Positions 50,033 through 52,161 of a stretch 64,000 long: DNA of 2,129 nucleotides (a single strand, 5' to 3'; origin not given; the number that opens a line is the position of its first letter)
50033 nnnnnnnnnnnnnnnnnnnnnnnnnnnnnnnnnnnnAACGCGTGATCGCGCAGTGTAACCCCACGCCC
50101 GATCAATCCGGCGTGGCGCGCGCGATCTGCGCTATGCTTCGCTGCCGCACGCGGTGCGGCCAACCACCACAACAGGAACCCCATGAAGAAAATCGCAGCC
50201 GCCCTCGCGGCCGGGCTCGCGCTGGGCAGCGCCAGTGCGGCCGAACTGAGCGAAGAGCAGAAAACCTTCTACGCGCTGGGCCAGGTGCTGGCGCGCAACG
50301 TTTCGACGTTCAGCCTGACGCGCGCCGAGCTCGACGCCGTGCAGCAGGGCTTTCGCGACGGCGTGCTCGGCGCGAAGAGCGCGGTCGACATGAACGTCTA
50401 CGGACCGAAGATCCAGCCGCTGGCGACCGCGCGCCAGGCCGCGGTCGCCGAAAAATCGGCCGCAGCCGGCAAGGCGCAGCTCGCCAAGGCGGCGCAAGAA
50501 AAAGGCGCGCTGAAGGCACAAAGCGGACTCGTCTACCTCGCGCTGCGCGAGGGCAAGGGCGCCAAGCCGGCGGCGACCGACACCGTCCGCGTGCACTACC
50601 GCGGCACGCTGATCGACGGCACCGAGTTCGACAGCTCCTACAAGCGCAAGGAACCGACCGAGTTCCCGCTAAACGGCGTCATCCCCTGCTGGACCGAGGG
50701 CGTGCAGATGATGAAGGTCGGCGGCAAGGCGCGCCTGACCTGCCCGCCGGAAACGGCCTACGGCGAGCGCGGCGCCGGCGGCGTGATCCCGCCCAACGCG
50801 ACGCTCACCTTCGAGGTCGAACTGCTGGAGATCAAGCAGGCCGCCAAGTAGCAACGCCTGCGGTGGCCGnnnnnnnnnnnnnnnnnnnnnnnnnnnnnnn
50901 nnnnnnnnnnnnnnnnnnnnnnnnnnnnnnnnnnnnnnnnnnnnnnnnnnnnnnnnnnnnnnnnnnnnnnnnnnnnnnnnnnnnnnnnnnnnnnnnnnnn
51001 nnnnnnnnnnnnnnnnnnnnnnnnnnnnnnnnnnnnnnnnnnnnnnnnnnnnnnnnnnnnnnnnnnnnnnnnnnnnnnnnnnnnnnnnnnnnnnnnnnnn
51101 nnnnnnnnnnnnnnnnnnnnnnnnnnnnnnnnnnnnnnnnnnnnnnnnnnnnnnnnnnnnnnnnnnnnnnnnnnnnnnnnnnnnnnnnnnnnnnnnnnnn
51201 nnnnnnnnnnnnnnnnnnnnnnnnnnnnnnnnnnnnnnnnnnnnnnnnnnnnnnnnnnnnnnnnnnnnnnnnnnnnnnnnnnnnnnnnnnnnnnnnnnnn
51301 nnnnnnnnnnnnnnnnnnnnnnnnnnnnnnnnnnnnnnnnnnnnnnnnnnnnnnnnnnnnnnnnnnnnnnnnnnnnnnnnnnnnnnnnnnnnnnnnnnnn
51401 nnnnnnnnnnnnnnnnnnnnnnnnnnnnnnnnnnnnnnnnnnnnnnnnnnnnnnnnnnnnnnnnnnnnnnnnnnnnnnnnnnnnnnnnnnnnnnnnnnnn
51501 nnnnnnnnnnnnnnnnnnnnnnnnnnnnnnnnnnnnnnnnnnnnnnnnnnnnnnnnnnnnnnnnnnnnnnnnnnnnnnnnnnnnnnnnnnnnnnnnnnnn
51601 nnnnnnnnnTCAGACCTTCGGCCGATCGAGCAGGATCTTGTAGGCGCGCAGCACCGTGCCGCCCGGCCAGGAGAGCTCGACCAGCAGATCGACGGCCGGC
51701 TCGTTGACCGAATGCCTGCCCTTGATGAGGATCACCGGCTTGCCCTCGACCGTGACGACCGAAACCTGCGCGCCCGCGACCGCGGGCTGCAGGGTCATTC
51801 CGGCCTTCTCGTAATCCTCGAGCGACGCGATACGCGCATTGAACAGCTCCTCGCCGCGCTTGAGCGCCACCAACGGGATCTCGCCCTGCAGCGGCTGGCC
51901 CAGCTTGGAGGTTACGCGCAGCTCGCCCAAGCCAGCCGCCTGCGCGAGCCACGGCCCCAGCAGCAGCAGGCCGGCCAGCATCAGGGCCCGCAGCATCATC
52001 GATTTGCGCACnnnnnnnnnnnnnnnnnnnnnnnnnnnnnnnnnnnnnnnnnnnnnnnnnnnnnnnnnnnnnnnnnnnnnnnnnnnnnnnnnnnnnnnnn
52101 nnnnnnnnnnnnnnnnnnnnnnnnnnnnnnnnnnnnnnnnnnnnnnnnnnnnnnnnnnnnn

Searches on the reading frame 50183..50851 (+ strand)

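Call 62: search_protein_families(library=pfam, proteins=[window:50183-50851:+], max_evalue=0.001)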
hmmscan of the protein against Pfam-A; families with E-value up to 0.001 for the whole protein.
window:50183-50851:+ (222 aa): 2 families
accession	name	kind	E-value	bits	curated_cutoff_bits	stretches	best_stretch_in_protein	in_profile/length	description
PF00254.34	FKBP_C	-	3.9e-33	114.1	21.1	1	128-215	4-94/94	FKBP-type peptidyl-prolyl cis-trans isomerase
PF01346.23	FKBP_N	-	6.2e-09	37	22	1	25-118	1-95/97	Domain amino terminal to FKBP-type peptidyl-prolyl isomerase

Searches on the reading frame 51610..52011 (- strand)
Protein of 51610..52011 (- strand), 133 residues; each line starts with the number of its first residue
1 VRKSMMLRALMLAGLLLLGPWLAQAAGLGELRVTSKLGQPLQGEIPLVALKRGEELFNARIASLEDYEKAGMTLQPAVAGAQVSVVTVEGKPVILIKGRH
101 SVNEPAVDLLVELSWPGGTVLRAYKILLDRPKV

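Call 62: search_protein_families(library=pfam, proteins=[window:51610-52011:-], max_evalue=0.001)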
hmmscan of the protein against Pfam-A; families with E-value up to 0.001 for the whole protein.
window:51610-52011:- (133 aa): 1 family
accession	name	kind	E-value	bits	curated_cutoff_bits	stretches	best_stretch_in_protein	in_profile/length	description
PF25800.1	FimV_N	-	6.5e-29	100.6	27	1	26-131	1-108/108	FimV N-terminal domain Ig-like domain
